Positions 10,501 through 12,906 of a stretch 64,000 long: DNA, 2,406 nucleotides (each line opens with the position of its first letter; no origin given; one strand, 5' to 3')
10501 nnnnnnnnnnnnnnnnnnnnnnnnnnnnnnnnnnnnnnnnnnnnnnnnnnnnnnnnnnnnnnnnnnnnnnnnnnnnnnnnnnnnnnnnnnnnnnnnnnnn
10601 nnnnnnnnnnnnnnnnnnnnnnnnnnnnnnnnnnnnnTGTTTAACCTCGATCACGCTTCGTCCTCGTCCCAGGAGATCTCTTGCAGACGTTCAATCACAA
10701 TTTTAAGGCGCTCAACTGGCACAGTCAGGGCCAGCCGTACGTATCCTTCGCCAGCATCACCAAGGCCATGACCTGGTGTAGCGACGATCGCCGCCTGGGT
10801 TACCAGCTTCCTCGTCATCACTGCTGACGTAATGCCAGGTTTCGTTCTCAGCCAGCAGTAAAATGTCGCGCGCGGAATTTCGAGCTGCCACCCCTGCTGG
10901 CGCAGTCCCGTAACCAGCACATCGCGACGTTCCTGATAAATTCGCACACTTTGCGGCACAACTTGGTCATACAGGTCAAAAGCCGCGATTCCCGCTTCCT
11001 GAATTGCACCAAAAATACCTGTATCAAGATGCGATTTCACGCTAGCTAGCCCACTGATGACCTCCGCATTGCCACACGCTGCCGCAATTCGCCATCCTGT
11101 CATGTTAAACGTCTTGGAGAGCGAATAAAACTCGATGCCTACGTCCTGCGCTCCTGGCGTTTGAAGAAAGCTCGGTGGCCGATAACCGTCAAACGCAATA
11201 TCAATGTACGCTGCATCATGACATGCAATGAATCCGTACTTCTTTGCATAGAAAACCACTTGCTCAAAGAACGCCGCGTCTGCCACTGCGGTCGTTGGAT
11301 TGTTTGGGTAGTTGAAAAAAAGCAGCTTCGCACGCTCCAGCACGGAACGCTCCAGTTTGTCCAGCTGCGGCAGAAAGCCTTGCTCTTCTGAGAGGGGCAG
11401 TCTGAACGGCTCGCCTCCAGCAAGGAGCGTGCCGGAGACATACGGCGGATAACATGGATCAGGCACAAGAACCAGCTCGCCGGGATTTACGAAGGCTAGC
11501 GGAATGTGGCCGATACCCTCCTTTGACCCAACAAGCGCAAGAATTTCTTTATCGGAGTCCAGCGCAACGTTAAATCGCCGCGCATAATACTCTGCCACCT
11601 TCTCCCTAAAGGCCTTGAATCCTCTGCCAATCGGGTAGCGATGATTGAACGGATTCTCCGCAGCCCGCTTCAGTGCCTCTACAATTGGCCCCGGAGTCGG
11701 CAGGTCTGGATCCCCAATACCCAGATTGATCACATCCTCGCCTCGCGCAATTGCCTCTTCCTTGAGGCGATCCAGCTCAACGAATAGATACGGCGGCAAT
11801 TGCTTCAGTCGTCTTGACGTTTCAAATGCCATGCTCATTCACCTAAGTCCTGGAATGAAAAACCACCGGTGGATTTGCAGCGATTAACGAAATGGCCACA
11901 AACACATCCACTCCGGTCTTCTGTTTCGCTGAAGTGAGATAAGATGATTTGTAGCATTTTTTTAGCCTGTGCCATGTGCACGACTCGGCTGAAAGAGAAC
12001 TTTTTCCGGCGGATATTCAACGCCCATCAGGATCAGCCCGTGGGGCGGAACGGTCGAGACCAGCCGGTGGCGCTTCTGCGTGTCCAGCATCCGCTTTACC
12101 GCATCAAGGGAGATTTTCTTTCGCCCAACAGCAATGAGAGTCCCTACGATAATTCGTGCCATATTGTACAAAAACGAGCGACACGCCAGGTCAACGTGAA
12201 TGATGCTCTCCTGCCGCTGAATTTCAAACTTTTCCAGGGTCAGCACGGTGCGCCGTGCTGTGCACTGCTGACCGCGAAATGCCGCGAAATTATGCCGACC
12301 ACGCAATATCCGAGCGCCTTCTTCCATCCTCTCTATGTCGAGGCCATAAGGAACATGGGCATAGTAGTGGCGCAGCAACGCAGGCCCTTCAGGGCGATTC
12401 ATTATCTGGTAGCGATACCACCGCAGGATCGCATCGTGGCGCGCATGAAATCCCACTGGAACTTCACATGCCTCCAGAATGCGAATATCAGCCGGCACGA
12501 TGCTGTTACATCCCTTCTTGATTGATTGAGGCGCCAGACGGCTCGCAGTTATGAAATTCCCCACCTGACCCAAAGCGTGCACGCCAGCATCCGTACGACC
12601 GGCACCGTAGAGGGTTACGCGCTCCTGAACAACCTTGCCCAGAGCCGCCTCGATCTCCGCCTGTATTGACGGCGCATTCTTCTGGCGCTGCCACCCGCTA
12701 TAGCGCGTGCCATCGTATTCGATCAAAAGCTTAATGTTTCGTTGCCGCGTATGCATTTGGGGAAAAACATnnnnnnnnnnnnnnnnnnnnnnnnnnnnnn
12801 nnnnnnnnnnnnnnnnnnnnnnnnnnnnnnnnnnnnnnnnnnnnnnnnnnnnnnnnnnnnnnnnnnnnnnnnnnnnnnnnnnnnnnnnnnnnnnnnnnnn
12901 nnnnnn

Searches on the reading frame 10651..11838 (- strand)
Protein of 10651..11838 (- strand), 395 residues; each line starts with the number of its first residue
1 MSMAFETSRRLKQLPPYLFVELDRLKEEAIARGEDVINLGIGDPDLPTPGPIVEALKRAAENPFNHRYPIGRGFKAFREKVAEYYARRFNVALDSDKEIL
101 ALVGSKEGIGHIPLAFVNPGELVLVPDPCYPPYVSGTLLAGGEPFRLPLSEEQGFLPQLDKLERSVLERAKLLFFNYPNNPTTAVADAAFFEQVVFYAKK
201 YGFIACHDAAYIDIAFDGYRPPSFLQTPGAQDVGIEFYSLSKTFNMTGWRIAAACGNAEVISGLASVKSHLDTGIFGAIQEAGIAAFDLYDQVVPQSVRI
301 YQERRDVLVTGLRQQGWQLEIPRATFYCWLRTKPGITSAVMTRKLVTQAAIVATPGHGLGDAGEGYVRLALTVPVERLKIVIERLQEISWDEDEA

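Call 36: search_protein_families(library=pfam, proteins=[window:10651-11838:-], max_evalue=0.00001)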
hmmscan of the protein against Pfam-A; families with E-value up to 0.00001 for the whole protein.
window:10651-11838:- (395 aa): 1 family
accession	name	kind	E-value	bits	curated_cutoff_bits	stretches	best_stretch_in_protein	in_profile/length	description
PF00155.27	Aminotran_1_2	-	7.7e-61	206.7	19.7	1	35-385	2-361/361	Aminotransferase class I and II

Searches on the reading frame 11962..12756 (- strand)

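Call 36: search_protein_families(library=pfam, proteins=[window:11962-12756:-], max_evalue=0.00001)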
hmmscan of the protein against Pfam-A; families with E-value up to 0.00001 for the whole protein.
window:11962-12756:- (264 aa): 1 family
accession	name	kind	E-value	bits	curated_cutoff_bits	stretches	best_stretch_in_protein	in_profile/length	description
PF01416.25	PseudoU_synth_1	-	8.7e-40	136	23.3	2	149-249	3-108/108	tRNA pseudouridine synthase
